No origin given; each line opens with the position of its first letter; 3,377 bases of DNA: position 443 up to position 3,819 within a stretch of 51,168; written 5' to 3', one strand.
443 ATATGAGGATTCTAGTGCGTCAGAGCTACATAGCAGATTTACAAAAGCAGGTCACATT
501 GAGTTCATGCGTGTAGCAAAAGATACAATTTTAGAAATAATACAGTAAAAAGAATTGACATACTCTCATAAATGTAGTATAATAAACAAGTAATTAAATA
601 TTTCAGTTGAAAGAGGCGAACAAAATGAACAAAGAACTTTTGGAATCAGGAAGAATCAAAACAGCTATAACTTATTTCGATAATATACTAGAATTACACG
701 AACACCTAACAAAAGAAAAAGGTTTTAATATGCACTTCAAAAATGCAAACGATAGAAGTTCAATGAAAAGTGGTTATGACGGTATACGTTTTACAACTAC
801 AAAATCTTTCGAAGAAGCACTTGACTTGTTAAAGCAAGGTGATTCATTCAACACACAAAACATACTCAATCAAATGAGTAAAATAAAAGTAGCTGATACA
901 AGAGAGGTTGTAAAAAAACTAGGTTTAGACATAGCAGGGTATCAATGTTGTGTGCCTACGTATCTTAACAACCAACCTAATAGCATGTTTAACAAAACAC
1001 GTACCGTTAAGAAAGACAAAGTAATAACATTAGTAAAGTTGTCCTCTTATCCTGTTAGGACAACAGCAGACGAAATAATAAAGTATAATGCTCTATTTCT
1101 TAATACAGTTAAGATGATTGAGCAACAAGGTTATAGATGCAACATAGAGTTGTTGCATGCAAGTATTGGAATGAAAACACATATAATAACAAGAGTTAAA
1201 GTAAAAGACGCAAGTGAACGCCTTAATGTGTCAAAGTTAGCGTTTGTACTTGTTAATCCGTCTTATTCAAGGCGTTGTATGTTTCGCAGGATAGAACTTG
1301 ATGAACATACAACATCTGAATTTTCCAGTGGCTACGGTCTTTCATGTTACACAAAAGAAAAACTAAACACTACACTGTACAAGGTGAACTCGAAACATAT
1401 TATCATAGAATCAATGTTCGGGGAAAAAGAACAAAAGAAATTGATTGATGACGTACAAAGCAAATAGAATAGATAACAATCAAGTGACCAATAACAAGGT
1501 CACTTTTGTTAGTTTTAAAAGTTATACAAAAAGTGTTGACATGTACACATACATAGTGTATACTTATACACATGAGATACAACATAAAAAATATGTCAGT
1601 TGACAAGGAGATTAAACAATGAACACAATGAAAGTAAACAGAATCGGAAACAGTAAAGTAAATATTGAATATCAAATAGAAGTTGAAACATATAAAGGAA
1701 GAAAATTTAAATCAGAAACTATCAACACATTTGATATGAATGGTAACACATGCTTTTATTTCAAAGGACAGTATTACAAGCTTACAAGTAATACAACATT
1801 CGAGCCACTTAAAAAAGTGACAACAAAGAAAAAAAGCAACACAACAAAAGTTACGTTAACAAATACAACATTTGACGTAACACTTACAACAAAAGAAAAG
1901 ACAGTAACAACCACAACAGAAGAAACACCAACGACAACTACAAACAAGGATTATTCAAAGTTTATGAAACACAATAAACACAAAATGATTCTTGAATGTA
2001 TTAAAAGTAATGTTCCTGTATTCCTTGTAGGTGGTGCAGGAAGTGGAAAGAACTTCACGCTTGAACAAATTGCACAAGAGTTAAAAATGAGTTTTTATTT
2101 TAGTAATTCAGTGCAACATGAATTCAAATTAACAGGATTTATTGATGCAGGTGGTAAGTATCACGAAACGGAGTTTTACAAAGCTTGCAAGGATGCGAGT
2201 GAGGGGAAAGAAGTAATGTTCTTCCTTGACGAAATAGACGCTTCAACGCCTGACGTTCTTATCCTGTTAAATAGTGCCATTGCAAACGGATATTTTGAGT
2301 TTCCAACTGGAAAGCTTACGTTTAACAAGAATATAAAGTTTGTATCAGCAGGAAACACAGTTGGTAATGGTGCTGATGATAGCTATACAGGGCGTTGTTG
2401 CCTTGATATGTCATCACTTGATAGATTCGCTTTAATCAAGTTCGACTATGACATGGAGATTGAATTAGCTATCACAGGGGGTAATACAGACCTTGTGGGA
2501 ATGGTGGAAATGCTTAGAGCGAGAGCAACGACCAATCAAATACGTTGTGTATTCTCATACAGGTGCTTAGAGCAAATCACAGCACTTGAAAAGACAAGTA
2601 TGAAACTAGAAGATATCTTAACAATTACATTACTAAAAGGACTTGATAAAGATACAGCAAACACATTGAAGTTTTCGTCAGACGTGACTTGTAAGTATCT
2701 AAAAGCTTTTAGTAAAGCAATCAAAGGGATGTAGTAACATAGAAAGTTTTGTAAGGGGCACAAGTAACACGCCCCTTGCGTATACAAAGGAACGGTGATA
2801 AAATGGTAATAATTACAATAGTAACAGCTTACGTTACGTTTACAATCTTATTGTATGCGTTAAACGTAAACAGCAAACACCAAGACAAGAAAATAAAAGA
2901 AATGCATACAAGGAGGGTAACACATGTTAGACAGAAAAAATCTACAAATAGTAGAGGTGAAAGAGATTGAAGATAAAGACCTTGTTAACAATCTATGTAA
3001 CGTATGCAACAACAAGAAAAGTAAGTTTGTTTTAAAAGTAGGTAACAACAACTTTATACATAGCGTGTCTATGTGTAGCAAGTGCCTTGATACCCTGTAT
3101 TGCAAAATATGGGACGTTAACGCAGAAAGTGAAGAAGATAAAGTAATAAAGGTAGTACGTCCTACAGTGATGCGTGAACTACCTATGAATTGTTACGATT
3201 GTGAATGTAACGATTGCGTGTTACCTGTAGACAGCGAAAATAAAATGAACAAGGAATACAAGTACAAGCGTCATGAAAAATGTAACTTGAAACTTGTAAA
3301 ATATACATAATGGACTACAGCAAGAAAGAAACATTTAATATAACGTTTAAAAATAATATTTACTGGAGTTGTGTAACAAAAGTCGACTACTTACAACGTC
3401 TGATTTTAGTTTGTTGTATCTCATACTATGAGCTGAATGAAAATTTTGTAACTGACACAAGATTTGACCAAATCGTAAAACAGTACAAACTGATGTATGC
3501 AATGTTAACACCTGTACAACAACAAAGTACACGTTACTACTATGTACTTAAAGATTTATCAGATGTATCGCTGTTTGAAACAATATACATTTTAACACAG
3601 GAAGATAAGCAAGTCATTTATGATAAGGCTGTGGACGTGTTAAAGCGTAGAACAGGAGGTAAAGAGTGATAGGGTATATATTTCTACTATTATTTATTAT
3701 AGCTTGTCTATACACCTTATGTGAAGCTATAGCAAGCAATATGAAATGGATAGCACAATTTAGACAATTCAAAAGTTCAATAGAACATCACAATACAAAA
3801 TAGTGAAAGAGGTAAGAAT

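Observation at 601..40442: Family of 14 covarying mini-hairpins (A-NNNC-RRTN-GNNN-A) just upstream of Shine-Dalgarno sequences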

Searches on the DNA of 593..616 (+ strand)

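Call 35: build_rna_model(alignment_id=A1, structure=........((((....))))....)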
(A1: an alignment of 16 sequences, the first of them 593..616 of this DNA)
Model R1 built from alignment A1 (16 sequences, 24 columns); structure: as given.
model positions 24; base pairs 4; branch points 0; effective number of sequences 16; information 0.834 bits per position. Calibrated on 0.2 Mb of random sequence (short: E-values are rough).
structure used (alignment columns):
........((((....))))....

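Call 36: search_with_rna_model(model_id=R1, source=window, filters=off, max_evalue=10)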
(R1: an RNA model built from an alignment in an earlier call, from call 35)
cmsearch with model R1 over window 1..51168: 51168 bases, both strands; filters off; matches with E-value up to 10: 30.
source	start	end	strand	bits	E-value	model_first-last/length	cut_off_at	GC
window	1586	1609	+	29.3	0.00038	1-24/24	no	0.29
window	593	616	+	28.4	0.00062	1-24/24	no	0.25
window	26154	26177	+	26.4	0.002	1-24/24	no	0.25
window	39353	39376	+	25.5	0.0033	1-24/24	no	0.25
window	12025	12048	+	25.2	0.0039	1-24/24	no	0.42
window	9546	9569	+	25.2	0.0039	1-24/24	no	0.33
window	10086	10109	+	24.9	0.0046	1-24/24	no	0.33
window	50486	50509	+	24.1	0.0073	1-24/24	no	0.25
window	8421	8444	+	23.8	0.0084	1-24/24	no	0.38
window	40423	40446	+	23.7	0.0089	1-24/24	no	0.29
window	3767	3790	+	23.5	0.01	1-24/24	no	0.25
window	15687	15710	+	22.6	0.017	1-24/24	no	0.29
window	14324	14347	+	22.5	0.019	1-24/24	no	0.33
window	5793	5816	+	22.1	0.023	1-24/24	no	0.29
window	13877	13900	+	21.3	0.035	1-24/24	no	0.38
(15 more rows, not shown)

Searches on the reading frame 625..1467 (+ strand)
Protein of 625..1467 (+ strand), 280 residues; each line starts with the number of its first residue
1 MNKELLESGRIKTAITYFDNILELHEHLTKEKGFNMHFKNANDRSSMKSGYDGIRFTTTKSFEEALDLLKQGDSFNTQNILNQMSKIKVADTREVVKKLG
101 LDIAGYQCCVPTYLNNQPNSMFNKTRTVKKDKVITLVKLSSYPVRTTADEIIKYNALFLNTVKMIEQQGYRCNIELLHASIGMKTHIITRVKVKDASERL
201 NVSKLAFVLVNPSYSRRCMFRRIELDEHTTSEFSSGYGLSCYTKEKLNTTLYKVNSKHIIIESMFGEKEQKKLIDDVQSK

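Call 14: search_protein_families(library=phrogs, proteins=[window:625-1467:+])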
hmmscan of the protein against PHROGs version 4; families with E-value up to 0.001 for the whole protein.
window:625-1467:+ (280 aa): 2 families
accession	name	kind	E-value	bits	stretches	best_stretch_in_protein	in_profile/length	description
phrog_1909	-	unknown function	5.3e-31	108.9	1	14-274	15-276/287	-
phrog_7005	-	unknown function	0.00064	20.1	0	100-246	101-247/281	-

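Call 49: search_protein_families(library=pfam, max_evalue=0.01, proteins=[window:625-1467:+])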
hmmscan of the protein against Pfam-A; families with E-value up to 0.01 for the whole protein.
window:625-1467:+ (280 aa): 1 family
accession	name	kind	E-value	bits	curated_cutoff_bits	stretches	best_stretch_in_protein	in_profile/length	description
PF23822.1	DUF7192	-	1.3e-30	107.2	27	1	13-277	11-273/281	Domain of unknown function (DUF7192)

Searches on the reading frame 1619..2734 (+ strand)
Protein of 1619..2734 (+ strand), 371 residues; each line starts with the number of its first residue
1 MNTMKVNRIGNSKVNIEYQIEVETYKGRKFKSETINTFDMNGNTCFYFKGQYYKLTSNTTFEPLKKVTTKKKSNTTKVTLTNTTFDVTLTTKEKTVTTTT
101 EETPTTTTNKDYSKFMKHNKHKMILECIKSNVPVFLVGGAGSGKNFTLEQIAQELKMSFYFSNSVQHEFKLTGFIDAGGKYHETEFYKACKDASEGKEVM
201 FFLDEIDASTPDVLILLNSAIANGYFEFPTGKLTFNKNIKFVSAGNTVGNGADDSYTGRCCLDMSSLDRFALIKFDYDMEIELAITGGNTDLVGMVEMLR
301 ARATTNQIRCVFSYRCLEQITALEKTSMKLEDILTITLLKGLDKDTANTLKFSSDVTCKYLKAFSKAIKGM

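Call 7: search_protein_families(library=pfam, proteins=[window:1619-2734:+])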
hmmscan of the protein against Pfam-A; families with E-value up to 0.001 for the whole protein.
window:1619-2734:+ (371 aa): 2 families
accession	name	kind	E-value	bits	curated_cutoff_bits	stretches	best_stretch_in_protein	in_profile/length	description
PF07728.20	AAA_5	-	1.5e-06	28.7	22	1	133-249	1-125/139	AAA domain (dynein-related subfamily)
PF00004.35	AAA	-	0.00022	22.1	21.2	1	134-212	1-72/131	ATPase family associated with various cellular activities (AAA)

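Call 14: search_protein_families(library=phrogs, proteins=[window:1619-2734:+])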
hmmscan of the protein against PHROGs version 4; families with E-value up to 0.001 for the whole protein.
window:1619-2734:+ (371 aa): 3 families
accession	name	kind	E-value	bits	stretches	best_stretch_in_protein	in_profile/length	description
phrog_249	-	moron, auxiliary metabolic gene and host takeover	5.4e-46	158.6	1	57-351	51-364/380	porphyrin biosynthesis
phrog_1297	-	other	9.3e-07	29.2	1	121-252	15-150/356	ATPase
phrog_168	-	DNA, RNA and nucleotide metabolism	0.00019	22.2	1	133-275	44-156/314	clamp loader of DNA polymerase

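Call 44: find_homologous_proteins(query=window:1619-2734:+)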
Query window:1619-2734:+ (371 aa): 3625 proteins with E <= 0.001 among 6137 candidates; the best 120 are listed.
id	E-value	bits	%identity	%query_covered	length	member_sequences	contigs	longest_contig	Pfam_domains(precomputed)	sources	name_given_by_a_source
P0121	4.9e-241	817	100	100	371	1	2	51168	PF07728.21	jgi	-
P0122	1.0e-97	345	60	70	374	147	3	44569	PF00004.36,PF07728.21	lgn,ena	-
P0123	1.5e-97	345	60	69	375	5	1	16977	PF00004.36,PF07728.21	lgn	-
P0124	6.8e-97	343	60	69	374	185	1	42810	PF00004.36,PF07728.21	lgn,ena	-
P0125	1.4e-96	342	60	69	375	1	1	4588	PF00004.36,PF07728.21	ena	-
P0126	1.1e-95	339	59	68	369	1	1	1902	PF00004.36,PF07728.21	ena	-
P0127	1.8e-95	338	58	69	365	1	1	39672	PF00004.36,PF07728.21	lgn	-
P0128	2.6e-95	338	59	68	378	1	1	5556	PF00004.36,PF07728.21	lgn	-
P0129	7.6e-95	336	53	85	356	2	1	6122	PF00004.36,PF07728.21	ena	-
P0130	1.0e-94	336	51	87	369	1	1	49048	PF00004.36,PF07728.21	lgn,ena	-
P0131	1.9e-94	335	52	81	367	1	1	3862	PF00004.36,PF07728.21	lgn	-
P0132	3.3e-94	334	57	72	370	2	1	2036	PF00004.36,PF07728.21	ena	-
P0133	8.4e-94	333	60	68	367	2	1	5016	PF08406.17,PF00004.36,PF07728.21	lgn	-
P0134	1.3e-93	332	62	68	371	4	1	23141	PF00004.36,PF07728.21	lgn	-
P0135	1.4e-93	332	57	72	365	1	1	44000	PF07728.21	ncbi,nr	ncbi:MAG: AAA family ATPase [Clostridia bacterium]|nr:AAA family ATPase [Clostridia bacterium]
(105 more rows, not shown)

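Call 45: find_encoding_contigs(protein=P0122, flank=10000, max_places=2)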
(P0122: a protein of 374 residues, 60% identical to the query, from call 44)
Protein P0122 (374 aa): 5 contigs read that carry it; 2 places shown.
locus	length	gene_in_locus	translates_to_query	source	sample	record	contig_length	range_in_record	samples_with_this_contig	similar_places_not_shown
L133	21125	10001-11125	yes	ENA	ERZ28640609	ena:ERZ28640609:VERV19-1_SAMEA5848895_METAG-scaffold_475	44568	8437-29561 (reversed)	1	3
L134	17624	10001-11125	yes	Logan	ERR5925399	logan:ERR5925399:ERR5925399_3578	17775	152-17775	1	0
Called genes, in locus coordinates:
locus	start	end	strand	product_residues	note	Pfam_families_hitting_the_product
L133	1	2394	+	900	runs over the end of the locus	PF02811:PHP, PF07733:DNA_pol3_alpha, PF17657:DNA_pol3_finger, PF14579:HHH_6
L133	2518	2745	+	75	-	-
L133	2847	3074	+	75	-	-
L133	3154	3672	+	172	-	-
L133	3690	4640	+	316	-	PF00154:RecA_N, PF06745:ATPase (weak), PF08423:Rad51 (weak)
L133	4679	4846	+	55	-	-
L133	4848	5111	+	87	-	-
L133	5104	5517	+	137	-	PF07498:Rho_N (weak)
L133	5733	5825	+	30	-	-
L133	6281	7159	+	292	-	-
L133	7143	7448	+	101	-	-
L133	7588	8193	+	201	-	-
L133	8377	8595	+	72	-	-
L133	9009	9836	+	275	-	PF23822:DUF7192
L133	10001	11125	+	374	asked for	PF00004:AAA (weak), PF07728:AAA_5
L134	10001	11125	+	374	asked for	PF00004:AAA (weak), PF07728:AAA_5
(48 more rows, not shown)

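Call 46: find_encoding_contigs(protein=P0130, flank=10000, max_places=1)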
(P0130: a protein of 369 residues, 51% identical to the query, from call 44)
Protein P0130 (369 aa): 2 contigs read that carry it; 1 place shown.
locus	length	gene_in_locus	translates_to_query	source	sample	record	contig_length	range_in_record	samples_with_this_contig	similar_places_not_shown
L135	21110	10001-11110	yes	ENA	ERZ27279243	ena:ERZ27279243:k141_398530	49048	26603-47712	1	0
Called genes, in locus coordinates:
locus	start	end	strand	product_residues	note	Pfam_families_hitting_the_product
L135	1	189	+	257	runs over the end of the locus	PF13489:Methyltransf_23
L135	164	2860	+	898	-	PF02811:PHP, PF07733:DNA_pol3_alpha, PF17657:DNA_pol3_finger, PF14579:HHH_6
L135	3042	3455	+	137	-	-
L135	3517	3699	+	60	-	-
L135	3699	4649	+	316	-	PF00154:RecA_N, PF06745:ATPase (weak), PF08423:Rad51 (weak)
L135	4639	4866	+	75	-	-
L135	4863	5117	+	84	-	-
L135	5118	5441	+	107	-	PF07659:DUF1599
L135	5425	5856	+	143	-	PF00383:dCMP_cyt_deam_1, PF14437:MafB19-deam (faint)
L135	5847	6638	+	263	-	PF07934:OGG_N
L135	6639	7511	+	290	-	-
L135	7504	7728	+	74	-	-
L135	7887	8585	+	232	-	-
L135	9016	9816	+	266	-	PF23822:DUF7192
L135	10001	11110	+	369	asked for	PF00004:AAA, PF07728:AAA_5 (weak)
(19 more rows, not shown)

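Call 54: find_related_loci(query=window:1619-2734:+, collection=viral_contigs, flank=4000)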
Query window:1619-2734:+ (371 aa) in viral_contigs; peptide patterns used: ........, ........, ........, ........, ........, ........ (x = any residue, [..] = any of these).
10 stretches matched a pattern; 3 encode a relative of the query (tblastn E <= 1e-3); 3 distinct loci.
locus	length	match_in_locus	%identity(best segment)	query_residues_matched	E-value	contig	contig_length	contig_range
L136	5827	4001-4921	52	54-366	2e-100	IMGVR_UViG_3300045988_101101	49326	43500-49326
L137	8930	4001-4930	50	54-367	4e-98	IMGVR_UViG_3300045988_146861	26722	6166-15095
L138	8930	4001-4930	50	54-367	2e-97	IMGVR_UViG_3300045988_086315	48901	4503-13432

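Call 56: find_related_loci(query=A2, collection=viral_contigs, flank=3000)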
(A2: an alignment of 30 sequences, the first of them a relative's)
Query A2 (371 aa) in viral_contigs; peptide patterns used: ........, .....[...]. (x = any residue, [..] = any of these).
292 stretches matched a pattern; 222 encode a relative of the query (tblastn E <= 1e-3); the best 80 are kept; 80 distinct loci.
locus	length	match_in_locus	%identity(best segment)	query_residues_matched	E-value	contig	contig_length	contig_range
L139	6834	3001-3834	58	91-370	7e-104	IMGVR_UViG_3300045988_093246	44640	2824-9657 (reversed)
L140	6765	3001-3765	60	113-369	3e-102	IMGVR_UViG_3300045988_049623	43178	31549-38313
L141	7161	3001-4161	45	3-364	2e-99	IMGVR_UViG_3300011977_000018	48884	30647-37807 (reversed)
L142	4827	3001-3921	52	54-366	3e-99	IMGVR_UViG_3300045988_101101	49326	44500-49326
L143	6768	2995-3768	56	88-353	4e-98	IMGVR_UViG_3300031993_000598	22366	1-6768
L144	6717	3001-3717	60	116-360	2e-97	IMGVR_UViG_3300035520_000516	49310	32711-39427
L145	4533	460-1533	45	1-351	1e-97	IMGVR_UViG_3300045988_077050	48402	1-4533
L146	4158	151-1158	47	14-354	5e-97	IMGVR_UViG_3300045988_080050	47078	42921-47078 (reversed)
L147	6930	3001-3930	50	54-367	9e-97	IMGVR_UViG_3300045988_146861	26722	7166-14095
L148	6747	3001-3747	58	116-370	7e-97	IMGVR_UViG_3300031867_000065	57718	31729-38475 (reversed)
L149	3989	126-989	51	64-366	8e-97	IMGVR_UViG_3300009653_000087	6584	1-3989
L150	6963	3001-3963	47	28-354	9e-97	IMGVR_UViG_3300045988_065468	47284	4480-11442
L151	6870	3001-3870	52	69-366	3e-96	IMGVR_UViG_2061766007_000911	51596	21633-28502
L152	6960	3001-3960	47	28-352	3e-96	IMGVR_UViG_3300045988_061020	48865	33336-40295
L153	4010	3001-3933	49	46-366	3e-96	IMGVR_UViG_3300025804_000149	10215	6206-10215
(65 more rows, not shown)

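Call 94: search_dna_similar(query=window:1619-2734:+, collection=phages, mode=protein, max_rows=25)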
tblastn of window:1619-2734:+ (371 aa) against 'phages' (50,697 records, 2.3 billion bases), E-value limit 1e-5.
Records with a match: 426; places in all: 426; records where one place covers at least 80% of the query: 0.
Best place of each record, by identity: <60% 426.
By first word of the organism name: Staphylococcus 236; Mycobacterium 80; Listeria 70; Acinetobacter 8; Gordonia 6; Clostridium 4; uncultured 4; Synechococcus 4; Rhizobium 3; Lactobacillus 2; and 7 more.
By host as written in the record: Staphylococcus aureus 85; Mycobacterium smegmatis mc2 155 50; Listeria monocytogenes 48; - 41; Mycobacterium smegmatis mc#155 22; Staphylococcus sp. 17; Staphylococcus carnosus TM300 17; Staphylococcus xylosus M1997-2/10 8; and 79 more.
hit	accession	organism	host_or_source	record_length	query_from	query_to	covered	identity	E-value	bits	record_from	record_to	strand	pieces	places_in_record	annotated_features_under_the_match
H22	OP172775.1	Clostridium phage CS266P1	Clostridium_AP sp000509125 DA266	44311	111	354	66%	57.8%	2e-89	299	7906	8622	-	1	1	hypothetical protein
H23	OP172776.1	Clostridium phage CS266P2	Clostridium_AP sp000509125 DA266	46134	111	354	66%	57.8%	2e-89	299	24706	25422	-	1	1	hypothetical protein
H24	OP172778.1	Clostridium phage CS266P4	Clostridium_AP sp000509125 DA266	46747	111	354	66%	57.8%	2e-89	299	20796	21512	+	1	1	hypothetical protein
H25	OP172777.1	Clostridium phage CS266P3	Clostridium_AP sp000509125 DA266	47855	111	354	66%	57.4%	5e-89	298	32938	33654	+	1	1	hypothetical protein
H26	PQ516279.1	Staphylococcus phage vB_Q1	Staphylococcus sp.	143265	112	371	70%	45.5%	2e-63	224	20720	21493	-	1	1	porphyrin biosynthesis | hypothetical protein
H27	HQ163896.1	Staphylococcus aureus bacteriophage Sb-1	Staphylococcus aureus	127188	118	371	68%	46.5%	2e-63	224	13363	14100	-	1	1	orf029: conserved hypothetical protein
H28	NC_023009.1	Staphylococcus aureus bacteriophage Sb-1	Staphylococcus aureus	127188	118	371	68%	46.5%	2e-63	224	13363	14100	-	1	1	orf029: AAA family ATPase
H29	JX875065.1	Staphylococcus phage SA5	Staphylococcus aureus PS80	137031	118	371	68%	46.5%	2e-63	224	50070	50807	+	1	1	putative ATPase-like protein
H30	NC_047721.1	Staphylococcus phage SA5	Staphylococcus aureus PS80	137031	118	371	68%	46.5%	2e-63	224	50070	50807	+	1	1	putative ATPase-like protein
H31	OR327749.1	Staphylococcus phage Sp2021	Staphylococcus aureus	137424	118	371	68%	46.5%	2e-63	224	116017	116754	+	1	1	hypothetical protein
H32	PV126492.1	Staphylococcus phage vB_Sau_BCPSau004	Staphylococcus aureus 012/05-15/R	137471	118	371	68%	46.5%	2e-63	224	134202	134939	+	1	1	hypothetical protein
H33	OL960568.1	Staphylococcus phage APTC_SA_4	Staphylococcus aureus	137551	118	371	68%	46.5%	2e-63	224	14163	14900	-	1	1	hypothetical protein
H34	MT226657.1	Staphylococcus phage SAM2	Staphylococcus aureus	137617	118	371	68%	46.5%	2e-63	224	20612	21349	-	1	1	putative porphyrin biosynthetic protein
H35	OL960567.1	Staphylococcus phage APTC_SA_2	Staphylococcus aureus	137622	118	371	68%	46.5%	2e-63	224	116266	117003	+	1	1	hypothetical protein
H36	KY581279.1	Staphylococcus phage pSa-3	Staphylococcus aureus ATCC 25923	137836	118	371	68%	46.5%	2e-63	224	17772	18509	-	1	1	hypothetical protein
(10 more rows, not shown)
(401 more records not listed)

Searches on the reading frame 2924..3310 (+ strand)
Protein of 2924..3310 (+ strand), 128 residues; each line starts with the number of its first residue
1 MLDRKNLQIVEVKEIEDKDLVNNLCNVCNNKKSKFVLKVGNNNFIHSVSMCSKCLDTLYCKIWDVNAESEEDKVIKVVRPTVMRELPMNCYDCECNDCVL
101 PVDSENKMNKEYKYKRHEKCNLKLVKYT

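Call 14: search_protein_families(library=phrogs, proteins=[window:2924-3310:+])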
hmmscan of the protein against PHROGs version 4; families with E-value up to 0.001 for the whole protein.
window:2924-3310:+ (128 aa): 0 families

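Call 49: search_protein_families(library=pfam, max_evalue=0.01, proteins=[window:2924-3310:+])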
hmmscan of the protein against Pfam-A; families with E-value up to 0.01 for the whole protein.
window:2924-3310:+ (128 aa): 1 family
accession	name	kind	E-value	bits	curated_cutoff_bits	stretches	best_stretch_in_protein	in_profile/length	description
PF17026.10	zf-RRPl_C4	-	0.00034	21.2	28.9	1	5-58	35-90/108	Putative ribonucleoprotein zinc-finger pf C4 type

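Call 76: search_solved_structures(query=window:2924-3310:+, max_evalue=1)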
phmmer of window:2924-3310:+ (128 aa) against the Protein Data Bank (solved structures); distinct sequences matched with E-value up to 1: 1.
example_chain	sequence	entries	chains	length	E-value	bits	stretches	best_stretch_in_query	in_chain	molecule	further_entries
2oy0_A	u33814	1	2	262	0.93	12.7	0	51-79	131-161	Methyltransferase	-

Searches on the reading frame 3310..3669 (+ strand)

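Call 14: search_protein_families(library=phrogs, proteins=[window:3310-3669:+])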
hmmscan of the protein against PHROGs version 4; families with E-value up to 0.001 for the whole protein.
window:3310-3669:+ (119 aa): 1 family
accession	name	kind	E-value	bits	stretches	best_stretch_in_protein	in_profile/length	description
phrog_6466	-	DNA, RNA and nucleotide metabolism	0.00047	21.4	1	21-61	9-50/104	DNA ligase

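Call 49: search_protein_families(library=pfam, max_evalue=0.01, proteins=[window:3310-3669:+])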
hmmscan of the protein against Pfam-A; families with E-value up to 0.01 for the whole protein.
window:3310-3669:+ (119 aa): 1 family
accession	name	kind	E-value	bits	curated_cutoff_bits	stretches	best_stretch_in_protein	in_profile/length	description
PF22745.1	Nlig-Ia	-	3.7e-05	24.7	27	1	24-61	5-42/92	DNA ligase-like, N-terminal NAD+-binding domain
